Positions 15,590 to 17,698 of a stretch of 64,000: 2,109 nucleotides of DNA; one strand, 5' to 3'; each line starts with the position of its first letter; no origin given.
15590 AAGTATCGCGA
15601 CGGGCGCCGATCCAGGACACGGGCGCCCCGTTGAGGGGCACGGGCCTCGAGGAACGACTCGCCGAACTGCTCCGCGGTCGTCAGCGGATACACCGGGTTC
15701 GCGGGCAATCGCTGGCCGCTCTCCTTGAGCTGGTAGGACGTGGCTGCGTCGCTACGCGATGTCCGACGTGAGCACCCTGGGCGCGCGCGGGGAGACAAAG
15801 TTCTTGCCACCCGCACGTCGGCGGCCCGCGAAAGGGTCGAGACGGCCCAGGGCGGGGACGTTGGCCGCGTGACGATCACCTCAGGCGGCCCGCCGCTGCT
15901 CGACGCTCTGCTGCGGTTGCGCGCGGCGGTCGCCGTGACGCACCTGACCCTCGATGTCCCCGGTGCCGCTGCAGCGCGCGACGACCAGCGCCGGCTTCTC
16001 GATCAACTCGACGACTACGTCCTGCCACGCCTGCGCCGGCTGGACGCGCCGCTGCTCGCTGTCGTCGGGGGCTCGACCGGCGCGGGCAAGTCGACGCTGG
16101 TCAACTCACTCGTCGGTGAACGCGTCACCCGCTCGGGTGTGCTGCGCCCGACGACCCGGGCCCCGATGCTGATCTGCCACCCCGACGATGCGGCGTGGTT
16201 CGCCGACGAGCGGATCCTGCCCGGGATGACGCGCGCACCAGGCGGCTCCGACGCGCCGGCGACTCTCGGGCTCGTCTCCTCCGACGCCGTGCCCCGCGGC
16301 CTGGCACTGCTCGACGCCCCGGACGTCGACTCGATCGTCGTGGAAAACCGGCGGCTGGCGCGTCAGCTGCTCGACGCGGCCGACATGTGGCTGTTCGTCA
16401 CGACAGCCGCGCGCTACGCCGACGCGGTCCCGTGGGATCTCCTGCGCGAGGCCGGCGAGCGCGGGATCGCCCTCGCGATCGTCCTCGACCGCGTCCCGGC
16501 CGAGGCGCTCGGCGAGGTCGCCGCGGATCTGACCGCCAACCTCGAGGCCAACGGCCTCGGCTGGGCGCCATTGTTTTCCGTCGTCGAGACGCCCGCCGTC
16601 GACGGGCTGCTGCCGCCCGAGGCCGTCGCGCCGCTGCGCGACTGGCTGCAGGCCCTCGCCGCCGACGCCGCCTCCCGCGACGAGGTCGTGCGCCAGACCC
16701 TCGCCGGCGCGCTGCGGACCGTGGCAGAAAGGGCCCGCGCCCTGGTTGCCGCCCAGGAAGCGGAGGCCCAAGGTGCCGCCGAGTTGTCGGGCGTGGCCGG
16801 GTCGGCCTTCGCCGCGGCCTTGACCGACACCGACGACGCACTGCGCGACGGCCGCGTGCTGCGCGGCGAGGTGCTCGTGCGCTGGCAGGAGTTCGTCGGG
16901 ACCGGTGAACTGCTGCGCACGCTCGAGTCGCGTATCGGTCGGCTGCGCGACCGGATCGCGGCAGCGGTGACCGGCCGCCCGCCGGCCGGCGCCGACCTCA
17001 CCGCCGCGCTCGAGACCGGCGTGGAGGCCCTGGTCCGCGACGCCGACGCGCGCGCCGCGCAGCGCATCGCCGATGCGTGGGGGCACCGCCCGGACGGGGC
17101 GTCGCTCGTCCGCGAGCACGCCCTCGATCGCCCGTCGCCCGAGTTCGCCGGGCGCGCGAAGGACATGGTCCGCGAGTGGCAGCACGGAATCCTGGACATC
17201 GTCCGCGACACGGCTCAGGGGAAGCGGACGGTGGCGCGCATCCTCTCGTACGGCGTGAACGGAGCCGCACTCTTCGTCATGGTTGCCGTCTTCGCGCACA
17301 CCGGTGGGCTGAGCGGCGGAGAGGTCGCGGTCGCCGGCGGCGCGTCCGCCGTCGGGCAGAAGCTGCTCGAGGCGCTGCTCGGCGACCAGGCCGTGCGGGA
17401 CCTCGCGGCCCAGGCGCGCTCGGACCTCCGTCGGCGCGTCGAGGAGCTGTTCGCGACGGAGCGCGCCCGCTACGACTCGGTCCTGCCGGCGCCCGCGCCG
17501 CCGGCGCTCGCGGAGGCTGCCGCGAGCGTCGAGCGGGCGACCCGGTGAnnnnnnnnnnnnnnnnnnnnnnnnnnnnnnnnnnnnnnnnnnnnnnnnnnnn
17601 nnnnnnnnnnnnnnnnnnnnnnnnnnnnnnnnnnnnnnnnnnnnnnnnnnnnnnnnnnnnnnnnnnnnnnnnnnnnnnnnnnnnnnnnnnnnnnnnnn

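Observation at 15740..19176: Translationally coupled pair of dynamin-like GTPases, the second with membrane helices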

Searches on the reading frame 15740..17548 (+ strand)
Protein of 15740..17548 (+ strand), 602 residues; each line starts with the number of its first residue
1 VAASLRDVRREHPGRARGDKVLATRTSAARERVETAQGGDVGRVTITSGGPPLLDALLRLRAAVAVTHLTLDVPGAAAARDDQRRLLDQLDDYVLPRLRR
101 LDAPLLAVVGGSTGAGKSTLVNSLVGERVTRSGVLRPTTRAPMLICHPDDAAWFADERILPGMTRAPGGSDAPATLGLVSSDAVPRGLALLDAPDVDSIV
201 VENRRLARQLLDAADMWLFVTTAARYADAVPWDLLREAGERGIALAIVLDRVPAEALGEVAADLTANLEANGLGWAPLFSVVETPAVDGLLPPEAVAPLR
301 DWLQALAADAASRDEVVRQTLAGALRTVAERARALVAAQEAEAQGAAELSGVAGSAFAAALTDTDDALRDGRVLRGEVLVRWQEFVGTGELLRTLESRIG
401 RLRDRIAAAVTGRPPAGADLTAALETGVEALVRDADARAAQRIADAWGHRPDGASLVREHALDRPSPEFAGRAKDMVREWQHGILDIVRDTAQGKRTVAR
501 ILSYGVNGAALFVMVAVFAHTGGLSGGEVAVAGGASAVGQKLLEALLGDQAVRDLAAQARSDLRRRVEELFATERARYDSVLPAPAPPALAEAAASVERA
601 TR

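Call 7: search_protein_families(library=pfam, proteins=[window:15740-17548:+], max_evalue=0.1)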
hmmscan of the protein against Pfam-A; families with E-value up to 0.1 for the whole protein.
window:15740-17548:+ (602 aa): 5 families
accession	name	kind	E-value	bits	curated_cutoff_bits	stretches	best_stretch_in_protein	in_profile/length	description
PF00350.29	Dynamin_N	-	2.1e-09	38.1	27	1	108-152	2-45/168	Dynamin family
PF03193.22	RsgA_GTPase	-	0.0011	19.3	30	1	105-133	107-135/174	RsgA GTPase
PF01926.29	MMR_HSR1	-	0.0014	19.2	21.9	1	109-145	4-39/113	50S ribosome-binding GTPase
PF06414.18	Zeta_toxin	-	0.014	15.3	22.3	1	102-134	14-46/199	Zeta toxin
PF00005.33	ABC_tran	-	0.015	16.3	25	1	109-135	16-42/137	ABC transporter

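Call 8: search_protein_families(library=ncbifam, proteins=[window:15740-17548:+], max_evalue=0.1)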
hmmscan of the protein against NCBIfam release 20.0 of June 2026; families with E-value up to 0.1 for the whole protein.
window:15740-17548:+ (602 aa): 11 families
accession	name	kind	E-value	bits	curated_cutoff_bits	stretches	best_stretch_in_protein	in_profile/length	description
NF000908.1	PRK00089.1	equivalog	0.00074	18.9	237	1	107-144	7-43/291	GTPase Era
NF040873.1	AztA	equivalog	0.0027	17.3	220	1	105-140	19-54/191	zinc ABC transporter ATP-binding protein AztA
NF010068.0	PRK13548.1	equivalog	0.0077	15.3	261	1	105-134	33-61/261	heme ABC transporter ATP-binding protein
NF006744.0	PRK09270.1-3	equivalog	0.017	14.6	281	0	90-151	9-68/213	nucleoside/nucleotide kinase family protein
NF007368.0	PRK09866.1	equivalog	0.027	12.8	1146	1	99-147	66-111/742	clamp-binding protein CrfC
TIGR00991.1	3a0901s02IAP34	subfamily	0.03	13.4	421.55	1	102-145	35-79/313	GTP-binding protein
NF038319.1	DISARM_DrmC_I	equivalog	0.036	13.6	133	0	206-268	98-159/236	DISARM system phospholipase D-like protein DrmC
TIGR00436.1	era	equivalog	0.06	12.7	116.25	1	107-140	4-36/270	GTPase Era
TIGR03156.1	GTP_HflX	equivalog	0.06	12.2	216.75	1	100-132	186-217/351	GTPase HflX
TIGR00955.1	3a01204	subfamily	0.09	11.3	736.35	0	105-127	53-74/617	pigment precursor permease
TIGR00956.1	3a01205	subfamily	0.099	10.2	1959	0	80-131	772-815/1394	pleiotropic drug resistance family protein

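Call 9: find_homologous_proteins(query=window:15740-17548:+)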
Query window:15740-17548:+ (602 aa): 8000 proteins with E <= 0.001 among 8000 candidates; the best 120 are listed.
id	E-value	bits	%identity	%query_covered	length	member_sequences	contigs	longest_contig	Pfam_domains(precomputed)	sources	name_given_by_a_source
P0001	0.0e+0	1163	100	93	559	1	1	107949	PF00350.30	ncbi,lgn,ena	-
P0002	3.2e-233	794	70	93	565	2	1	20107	PF00350.30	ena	-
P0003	6.4e-215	734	67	90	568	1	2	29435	PF00350.30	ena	-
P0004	1.1e-212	726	65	94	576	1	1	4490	PF00350.30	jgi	jgi:energy-coupling factor transporter ATP-binding protein EcfA2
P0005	2.2e-209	715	-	-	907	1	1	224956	PF00350.30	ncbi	-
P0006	2.9e-209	715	65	91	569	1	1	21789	PF00350.30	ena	-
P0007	9.8e-182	624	59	90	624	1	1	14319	PF00350.30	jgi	-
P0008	1.4e-181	624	64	80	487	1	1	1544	-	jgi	jgi:hypothetical protein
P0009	1.5e-181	623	59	93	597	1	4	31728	PF00350.30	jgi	jgi:predicted nucleic acid-binding OB-fold protein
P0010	2.2e-180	620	59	90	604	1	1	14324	PF00350.30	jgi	-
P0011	1.2e-179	617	59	90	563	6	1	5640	PF00350.30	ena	-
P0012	2.2e-179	616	60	89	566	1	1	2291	PF00350.30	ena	-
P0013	2.9e-179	616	60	89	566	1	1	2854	PF00350.30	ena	-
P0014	3.2e-179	616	59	93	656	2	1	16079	PF00350.30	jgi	jgi:outer membrane biosynthesis protein TonB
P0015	1.3e-178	614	60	89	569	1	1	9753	PF00350.30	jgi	jgi:hypothetical protein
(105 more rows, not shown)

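Call 23: find_encoding_contigs(protein=P0001, flank=10000, max_places=3)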
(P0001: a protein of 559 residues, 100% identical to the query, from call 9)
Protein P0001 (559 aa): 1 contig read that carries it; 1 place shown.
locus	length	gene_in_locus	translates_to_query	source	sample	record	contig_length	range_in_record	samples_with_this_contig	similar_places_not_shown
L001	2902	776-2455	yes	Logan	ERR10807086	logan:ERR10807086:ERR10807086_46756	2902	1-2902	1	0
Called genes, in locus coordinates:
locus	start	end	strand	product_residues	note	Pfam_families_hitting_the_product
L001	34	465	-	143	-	PF18029:Glyoxalase_6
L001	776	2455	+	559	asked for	PF00350:Dynamin_N (weak)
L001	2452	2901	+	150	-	?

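Call 25: search_solved_structures(query=window:15869-17548:+, max_evalue=1)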
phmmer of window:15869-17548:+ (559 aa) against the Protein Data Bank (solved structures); distinct sequences matched with E-value up to 1: 11.
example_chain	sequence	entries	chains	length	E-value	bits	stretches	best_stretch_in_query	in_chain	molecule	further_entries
1h65_A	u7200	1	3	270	0.037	16.3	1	53-170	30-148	CHLOROPLAST OUTER ENVELOPE PROTEIN OEP34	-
3bb1_A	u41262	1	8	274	0.038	16.2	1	53-170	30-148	Translocase of chloroplast 34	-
8s50_B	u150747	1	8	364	0.092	15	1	330-413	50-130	Pentraxin-related protein PTX3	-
7zl1_B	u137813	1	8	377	0.097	14.9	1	330-413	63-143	Pentraxin-related protein PTX3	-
2j3e_A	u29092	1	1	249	0.17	14.1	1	55-103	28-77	T7I23.11 PROTEIN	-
3def_A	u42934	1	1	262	0.19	13.9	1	55-103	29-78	T7I23.11 protein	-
3bb4_A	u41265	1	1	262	0.2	13.8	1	55-103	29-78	T7I23.11 protein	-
3bb3_A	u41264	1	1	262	0.21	13.8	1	55-103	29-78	T7I23.11 protein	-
4dcs_A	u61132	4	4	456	0.24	13.6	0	51-87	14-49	GTP-BINDING PROTEIN ENGA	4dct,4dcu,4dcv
6xrs_A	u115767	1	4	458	0.26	13.5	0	42-98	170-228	GTPase Der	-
3lxx_A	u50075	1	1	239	0.29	13.3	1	60-117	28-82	GTPase IMAP family member 4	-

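Call 42: predict_structure(alignment_id=A1)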
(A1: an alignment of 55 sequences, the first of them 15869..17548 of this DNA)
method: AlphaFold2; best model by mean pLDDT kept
length: 559 residues; sequences in the alignment: 55
mean_pLDDT: 82.1   pTM: 0.75
mean pLDDT of the five models: 82.1, 80.7, 80.3, 80.0, 78.3
residues with pLDDT >= 90: 303; 70-90: 130; 50-70: 71; < 50: 55
segments of 3 or more residues with pLDDT < 50: 1-6, 348-367, 369-376, 462-464, 480-492
pLDDT, mean of each block of 10 residues (from residue 1): 54 96 93 92 91 90 92 92 89 75 94 81 84 93 95 76 86 92 77 90 94 93 94 95 91 96 94 93 94 95 96 96 78 53 49 43 46 51 81 95 94 92 93 89 78 56 53 55 41 54 73 86 97 96 89 92
secondary structure, 60 per line:
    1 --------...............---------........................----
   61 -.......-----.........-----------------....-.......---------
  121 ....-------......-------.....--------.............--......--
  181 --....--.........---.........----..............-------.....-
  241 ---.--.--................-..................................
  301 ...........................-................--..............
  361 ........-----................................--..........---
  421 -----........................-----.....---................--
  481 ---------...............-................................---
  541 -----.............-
elements in order: H9-23 H33-56 E62-68 H74-82 E100-103 H105-111 E121-124 E132-137 E145-149 H158-170 E173-178 H183-186 H189-197 E201-209 H214-227 E235-239 H250-265 H267-327 H329-344 H347-368 H374-405 H408-417 H426-449 H455-459 H463-478 H490-504 H506-537 H546-558

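Call 79: search_solved_structures(query=A1, max_evalue=1)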
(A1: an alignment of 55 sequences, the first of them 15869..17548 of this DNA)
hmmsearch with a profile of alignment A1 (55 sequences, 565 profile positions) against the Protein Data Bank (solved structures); distinct sequences matched with E-value up to 1: 49.
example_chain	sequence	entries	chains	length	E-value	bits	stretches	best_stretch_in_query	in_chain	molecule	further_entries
3gee_A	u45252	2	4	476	0.00036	22.5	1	38-267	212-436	tRNA modification GTPase mnmE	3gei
7ves_A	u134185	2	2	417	0.014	17.2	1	55-84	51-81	T-cell-specific guanine nucleotide triphosphate-binding protein 2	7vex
8h4m_A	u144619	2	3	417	0.015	17.1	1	55-84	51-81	T-cell-specific guanine nucleotide triphosphate-binding protein 2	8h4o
4dcs_A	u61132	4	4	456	0.018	16.8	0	51-88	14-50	GTP-BINDING PROTEIN ENGA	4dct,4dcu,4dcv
6xrs_A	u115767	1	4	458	0.023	16.5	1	56-109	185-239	GTPase Der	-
7c3k_A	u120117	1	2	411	0.034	15.9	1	59-83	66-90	Immunity-related GTPase family member b10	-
8jqy_A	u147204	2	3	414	0.034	15.9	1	59-83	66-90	Immunity-related GTPase family member b10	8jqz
1moz_A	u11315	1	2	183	0.074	14.8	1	199-254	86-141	ADP-ribosylation factor-like protein 1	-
8ezj_C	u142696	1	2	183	0.079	14.7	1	199-254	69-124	ADP-ribosylation factor-like protein 1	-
3lxx_A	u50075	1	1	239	0.15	13.8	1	63-91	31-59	GTPase IMAP family member 4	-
10sr_A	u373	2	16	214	0.17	13.6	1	65-99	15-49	Guanylate kinase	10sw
1ega_A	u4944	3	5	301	0.18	13.5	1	63-106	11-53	PROTEIN (GTP-BINDING PROTEIN ERA) | GTP-binding protein era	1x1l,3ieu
1x18_X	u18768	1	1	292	0.18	13.5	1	63-106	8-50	GTP-binding protein era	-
1tq6_A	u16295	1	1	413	0.3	12.8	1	54-84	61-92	interferon-inducible GTPase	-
1tqd_A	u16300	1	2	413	0.3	12.8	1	54-84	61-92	interferon-inducible GTPase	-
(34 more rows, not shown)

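Call 81: search_protein_families(library=padloc, proteins=[window:15869-17548:+], max_evalue=0.01)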
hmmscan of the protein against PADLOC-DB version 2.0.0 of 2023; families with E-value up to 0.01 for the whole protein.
window:15869-17548:+ (559 aa): 2 families
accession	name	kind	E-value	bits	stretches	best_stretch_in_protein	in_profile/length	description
PDLC03841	LeoBC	-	5e-06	23.9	0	336-530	341-531/601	-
PDLC04140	mad8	-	0.006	14.1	0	63-85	29-51/314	mads_8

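Call 87: fold_search(model_id=the predicted structure, library=pdb)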
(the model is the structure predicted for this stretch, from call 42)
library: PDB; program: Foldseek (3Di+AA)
matches with E <= 10: 971; with E <= 0.001: 112
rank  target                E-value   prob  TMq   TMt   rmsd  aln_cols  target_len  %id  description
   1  2j69_A                1.4e-09  1.00  0.27  0.23  32.4       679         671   14  Bacterial dynamin-like protein BDLP (released 2006-12-04)
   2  2j68                  3.4e-09  1.00  0.21  0.18  34.9       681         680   14  Bacterial dynamin-like protein BDLP, GDP bound (released 2006-12-04)
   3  6j72                  8.2e-09  1.00  0.26  0.26  35.1       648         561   16  Crystal structure of IniA from Mycobacterium smegmatis with GTP bound (released 2019-09-11)
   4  4bej_C                1.4e-08  1.00  0.27  0.27  16.5       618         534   14  Nucleotide-free Dynamin 1-like protein (DNM1L, DRP1, DLP1) (released 2013-04-24)
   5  6j73_B                7.4e-08  1.00  0.25  0.26  34.5       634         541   17  Crystal structure of IniA from Mycobacterium smegmatis (released 2019-09-11)
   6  7zw6_A                1.5e-07  1.00  0.25  0.20  24.1       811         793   12  Oligomeric structure of SynDLP (released 2023-04-19)
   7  6fgz                  1.9e-07  1.00  0.23  0.24  31.7       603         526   14  Cyanidioschyzon merolae Dnm1 (CmDnm1) (released 2018-08-15)
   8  8t1h_A                3.5e-07  1.00  0.26  0.24  22.4       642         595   13  Cryo-EM structure of a full-length, native Drp1 dimer (released 2024-02-21)
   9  9kff                  4.6e-07  1.00  0.34  0.45   7.9       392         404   12  Truncated Fzo1 with modified LB, transition-like state (released 2025-08-27)
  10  9kfd_A                5.3e-07  1.00  0.37  0.47   7.3       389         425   11  Truncated Fzo1,GTP-bound (released 2025-08-27)
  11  5yew_B                7.6e-07  1.00  0.32  0.44   8.4       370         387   14  Structural basis for GTP hydrolysis and conformational change of mitofusin 1 in mediating mitochondrial fusion (released 2018-01-31)
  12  5yew_C                1.0e-06  1.00  0.31  0.43   9.8       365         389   14  Structural basis for GTP hydrolysis and conformational change of mitofusin 1 in mediating mitochondrial fusion (released 2018-01-31)
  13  6jfm_B                1.0e-06  1.00  0.26  0.33  20.1       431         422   15  Mitofusin2 (MFN2)_T111D (released 2019-11-13)
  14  5owv_A                1.0e-06  1.00  0.24  0.20  30.3       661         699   11  An oligomerised bacterial dynamin pair provides a mechanism for the long-range sensing and tethering of membranes (released 2018-09-05)
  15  6jfk                  1.2e-06  1.00  0.27  0.34  21.3       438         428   15  GDP bound Mitofusin2 (MFN2) (released 2019-11-13)
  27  5owv_C                2.5e-06  1.00  0.35  0.33  16.1       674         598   10  An oligomerised bacterial dynamin pair provides a mechanism for the long-range sensing and tethering of membranes (released 2018-09-05)
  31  5owv_B                3.0e-06  1.00  0.27  0.26  25.8       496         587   11  An oligomerised bacterial dynamin pair provides a mechanism for the long-range sensing and tethering of membranes (released 2018-09-05)
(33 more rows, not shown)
